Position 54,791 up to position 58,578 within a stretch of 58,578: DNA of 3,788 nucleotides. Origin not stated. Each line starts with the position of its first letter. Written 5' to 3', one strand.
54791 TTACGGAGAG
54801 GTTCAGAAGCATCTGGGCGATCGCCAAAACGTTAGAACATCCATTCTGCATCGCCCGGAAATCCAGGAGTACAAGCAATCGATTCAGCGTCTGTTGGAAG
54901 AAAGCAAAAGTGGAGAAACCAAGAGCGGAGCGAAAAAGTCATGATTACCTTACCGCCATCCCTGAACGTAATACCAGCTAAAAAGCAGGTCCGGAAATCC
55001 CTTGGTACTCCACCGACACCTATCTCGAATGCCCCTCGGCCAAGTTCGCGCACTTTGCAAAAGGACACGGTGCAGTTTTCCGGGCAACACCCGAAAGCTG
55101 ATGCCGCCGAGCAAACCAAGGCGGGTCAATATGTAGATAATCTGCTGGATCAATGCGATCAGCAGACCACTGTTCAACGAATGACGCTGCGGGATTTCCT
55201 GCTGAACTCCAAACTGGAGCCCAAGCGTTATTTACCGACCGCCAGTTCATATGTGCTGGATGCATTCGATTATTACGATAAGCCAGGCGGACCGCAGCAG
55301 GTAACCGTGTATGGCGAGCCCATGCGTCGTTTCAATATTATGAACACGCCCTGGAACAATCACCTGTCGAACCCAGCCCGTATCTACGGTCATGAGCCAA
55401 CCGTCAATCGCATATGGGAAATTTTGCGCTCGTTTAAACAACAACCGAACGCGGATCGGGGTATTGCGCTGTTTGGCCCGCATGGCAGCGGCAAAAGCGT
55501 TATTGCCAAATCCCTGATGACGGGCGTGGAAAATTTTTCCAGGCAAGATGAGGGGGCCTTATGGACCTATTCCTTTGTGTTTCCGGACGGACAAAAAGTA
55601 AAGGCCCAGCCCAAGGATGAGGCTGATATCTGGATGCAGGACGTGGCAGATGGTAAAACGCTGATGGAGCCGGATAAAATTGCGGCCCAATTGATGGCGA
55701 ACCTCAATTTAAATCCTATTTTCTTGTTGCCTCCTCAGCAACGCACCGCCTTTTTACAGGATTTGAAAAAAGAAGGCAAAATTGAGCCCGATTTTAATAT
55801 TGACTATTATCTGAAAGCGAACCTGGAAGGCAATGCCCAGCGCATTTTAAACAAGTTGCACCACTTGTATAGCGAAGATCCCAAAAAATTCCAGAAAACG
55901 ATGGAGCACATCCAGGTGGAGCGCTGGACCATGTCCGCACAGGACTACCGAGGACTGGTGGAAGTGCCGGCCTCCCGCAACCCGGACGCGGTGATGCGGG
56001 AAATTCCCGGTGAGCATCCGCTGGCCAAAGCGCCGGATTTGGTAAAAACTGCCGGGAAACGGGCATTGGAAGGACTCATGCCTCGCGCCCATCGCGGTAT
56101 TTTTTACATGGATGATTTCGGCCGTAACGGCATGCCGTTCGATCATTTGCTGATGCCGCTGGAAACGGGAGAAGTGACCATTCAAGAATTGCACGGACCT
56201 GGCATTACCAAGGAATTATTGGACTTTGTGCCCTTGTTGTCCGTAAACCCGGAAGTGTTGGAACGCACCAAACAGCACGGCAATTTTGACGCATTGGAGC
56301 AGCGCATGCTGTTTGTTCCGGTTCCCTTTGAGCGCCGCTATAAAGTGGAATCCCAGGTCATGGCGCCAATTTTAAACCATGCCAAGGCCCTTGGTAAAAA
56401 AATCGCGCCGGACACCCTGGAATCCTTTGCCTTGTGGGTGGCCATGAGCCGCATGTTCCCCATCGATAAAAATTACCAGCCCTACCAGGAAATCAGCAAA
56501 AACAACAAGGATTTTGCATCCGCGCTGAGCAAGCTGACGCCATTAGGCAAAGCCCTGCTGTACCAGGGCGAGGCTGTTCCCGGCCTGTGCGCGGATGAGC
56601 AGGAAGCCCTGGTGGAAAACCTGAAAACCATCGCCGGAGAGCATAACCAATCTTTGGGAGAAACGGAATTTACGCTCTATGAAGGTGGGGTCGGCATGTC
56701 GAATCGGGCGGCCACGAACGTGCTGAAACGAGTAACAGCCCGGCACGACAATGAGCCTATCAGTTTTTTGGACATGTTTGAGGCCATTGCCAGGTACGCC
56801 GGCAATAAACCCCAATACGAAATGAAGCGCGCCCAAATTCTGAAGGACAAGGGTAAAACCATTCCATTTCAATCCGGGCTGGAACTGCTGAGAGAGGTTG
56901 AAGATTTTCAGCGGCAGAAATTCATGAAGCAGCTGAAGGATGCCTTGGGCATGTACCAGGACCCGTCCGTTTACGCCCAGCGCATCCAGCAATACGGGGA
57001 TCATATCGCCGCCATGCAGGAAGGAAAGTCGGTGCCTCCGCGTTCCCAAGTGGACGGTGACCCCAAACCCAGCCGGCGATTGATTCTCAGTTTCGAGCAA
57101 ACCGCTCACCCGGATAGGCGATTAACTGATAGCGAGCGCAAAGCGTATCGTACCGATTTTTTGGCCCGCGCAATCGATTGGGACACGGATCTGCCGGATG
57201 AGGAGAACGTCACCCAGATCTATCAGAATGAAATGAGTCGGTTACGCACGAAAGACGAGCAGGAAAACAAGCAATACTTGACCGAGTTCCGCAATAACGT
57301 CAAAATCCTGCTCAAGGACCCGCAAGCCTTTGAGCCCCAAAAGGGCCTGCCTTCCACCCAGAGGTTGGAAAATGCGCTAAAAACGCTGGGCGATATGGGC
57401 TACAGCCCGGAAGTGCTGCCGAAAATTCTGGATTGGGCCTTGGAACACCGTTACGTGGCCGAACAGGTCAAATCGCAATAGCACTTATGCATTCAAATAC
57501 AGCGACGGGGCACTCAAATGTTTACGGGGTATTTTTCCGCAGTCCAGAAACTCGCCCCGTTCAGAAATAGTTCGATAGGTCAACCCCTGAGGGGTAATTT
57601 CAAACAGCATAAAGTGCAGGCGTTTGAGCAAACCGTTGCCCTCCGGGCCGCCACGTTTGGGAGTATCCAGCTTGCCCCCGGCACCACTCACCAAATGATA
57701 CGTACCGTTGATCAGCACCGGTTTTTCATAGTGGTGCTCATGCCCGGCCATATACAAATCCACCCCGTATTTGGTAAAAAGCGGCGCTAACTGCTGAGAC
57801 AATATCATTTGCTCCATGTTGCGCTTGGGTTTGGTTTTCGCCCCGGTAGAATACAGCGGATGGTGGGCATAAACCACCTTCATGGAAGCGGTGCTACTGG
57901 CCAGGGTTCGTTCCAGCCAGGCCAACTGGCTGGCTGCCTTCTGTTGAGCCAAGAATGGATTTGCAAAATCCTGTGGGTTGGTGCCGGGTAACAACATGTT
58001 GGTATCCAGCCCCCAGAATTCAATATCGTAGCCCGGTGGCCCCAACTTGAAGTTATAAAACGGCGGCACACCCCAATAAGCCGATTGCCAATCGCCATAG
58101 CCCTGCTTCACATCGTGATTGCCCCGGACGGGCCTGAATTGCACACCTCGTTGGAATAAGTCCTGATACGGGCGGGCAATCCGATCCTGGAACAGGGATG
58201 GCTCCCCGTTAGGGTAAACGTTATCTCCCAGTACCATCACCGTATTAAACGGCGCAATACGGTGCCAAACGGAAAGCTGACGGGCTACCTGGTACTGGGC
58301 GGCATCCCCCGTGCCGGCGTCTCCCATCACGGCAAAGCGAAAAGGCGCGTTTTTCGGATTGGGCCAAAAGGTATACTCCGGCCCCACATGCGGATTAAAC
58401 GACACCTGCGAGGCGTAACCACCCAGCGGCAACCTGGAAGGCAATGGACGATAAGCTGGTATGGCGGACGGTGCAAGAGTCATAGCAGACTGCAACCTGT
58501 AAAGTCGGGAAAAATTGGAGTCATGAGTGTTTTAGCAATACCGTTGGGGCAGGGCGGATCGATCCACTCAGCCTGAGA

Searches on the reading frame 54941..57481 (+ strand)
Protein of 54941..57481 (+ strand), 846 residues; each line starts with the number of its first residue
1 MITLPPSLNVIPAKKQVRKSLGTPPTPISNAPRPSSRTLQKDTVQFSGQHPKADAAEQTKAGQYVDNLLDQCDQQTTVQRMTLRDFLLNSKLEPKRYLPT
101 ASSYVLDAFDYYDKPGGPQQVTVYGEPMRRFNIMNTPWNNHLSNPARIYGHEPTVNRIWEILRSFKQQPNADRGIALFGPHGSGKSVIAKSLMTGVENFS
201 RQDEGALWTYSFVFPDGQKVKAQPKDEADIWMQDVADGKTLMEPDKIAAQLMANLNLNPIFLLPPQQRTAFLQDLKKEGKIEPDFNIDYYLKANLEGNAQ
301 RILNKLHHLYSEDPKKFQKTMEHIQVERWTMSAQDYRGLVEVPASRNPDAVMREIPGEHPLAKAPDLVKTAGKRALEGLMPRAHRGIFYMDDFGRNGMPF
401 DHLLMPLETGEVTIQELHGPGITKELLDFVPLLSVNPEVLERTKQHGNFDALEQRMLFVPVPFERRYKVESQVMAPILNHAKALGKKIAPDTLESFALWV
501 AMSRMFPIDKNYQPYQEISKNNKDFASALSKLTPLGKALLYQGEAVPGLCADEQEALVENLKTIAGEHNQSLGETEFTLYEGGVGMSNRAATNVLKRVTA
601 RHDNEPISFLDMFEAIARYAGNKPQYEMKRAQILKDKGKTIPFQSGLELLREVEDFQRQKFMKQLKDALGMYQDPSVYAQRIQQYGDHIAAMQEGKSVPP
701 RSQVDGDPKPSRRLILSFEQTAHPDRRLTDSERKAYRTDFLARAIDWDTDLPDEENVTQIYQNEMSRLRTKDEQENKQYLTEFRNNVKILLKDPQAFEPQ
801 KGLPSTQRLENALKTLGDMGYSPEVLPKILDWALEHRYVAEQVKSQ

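Call 3: search_protein_families(library=pfam, proteins=[window:54941-57481:+], max_evalue=10)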
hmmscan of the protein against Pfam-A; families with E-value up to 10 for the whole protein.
window:54941-57481:+ (846 aa): 13 families
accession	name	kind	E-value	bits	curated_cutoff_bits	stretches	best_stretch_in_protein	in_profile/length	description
PF06798.17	PrkA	-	1.4e-11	45.1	25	1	537-831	3-254/255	PrkA serine protein kinase C-terminal domain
PF08298.17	AAA_PrkA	-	7.6e-09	35.5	25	2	319-507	167-353/358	PrkA AAA domain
PF01078.27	Mg_chelatase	-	5.6e-05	23.1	20.3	2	371-416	93-139/207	Magnesium chelatase, subunit ChlI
PF00005.33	ABC_tran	-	0.017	16.2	25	1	171-207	10-42/137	ABC transporter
PF00910.28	RNA_helicase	-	0.031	15.2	21.5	1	175-239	1-62/105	RNA helicase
PF24883.2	NPHP3_N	-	0.039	14.6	24.8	1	164-217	14-61/164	Nephrocystin 3, N-terminal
PF12846.13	AAA_10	-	0.041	13.3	27.5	1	174-324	23-164/362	AAA-like domain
PF13238.12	AAA_18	-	0.045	14.6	29.4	1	175-236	1-59/128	AAA domain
PF00931.28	NB-ARC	-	0.055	13.2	23.5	1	153-208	3-54/248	NB-ARC domain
PF13191.12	AAA_16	-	0.061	14.3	32.6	1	149-194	3-46/167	AAA ATPase domain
PF13481.12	AAA_25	-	0.087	12.9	27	0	691-770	56-136/195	AAA domain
PF03925.18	SeqA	-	0.12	12.9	25.5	1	296-351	16-71/111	SeqA protein C-terminal domain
PF00158.32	Sigma54_activat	-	0.23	11.6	20.2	1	159-194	9-44/168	Sigma-54 interaction domain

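Call 4: search_protein_families(library=ncbifam, proteins=[window:54941-57481:+], max_evalue=1)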
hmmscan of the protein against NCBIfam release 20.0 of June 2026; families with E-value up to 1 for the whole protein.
window:54941-57481:+ (846 aa): 4 families
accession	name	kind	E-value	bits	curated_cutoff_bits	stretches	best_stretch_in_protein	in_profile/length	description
NF011999.0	PRK15455.1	equivalog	2e-05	23.4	576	2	75-194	13-125/644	PrkA family serine protein kinase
TIGR03689.1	pup_AAA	equivalog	0.069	11.8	504.75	1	170-197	214-241/512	proteasome ATPase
TIGR03005.1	ectoine_ehuA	equivalog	0.14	11.3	345.4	1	160-199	14-52/252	ectoine/hydroxyectoine ABC transporter ATP-binding protein EhuA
TIGR02928.1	TIGR02928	subfamily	0.17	10.7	181.3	1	145-204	14-72/366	orc1/cdc6 family replication initiation protein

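Call 73: search_protein_families(library=padloc, proteins=[window:54941-57481:+], max_evalue=0.001)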
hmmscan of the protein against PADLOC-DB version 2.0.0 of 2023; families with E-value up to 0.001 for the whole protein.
window:54941-57481:+ (846 aa): 0 families

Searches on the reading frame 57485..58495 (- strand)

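Call 39: search_protein_families(library=pfam, proteins=[window:57485-58495:-], max_evalue=1)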
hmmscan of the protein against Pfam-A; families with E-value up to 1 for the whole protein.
window:57485-58495:- (336 aa): 1 family
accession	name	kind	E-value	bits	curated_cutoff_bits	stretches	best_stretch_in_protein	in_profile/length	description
PF00149.33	Metallophos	-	6.5e-15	56.5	21.5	1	52-256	1-191/191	Calcineurin-like phosphoesterase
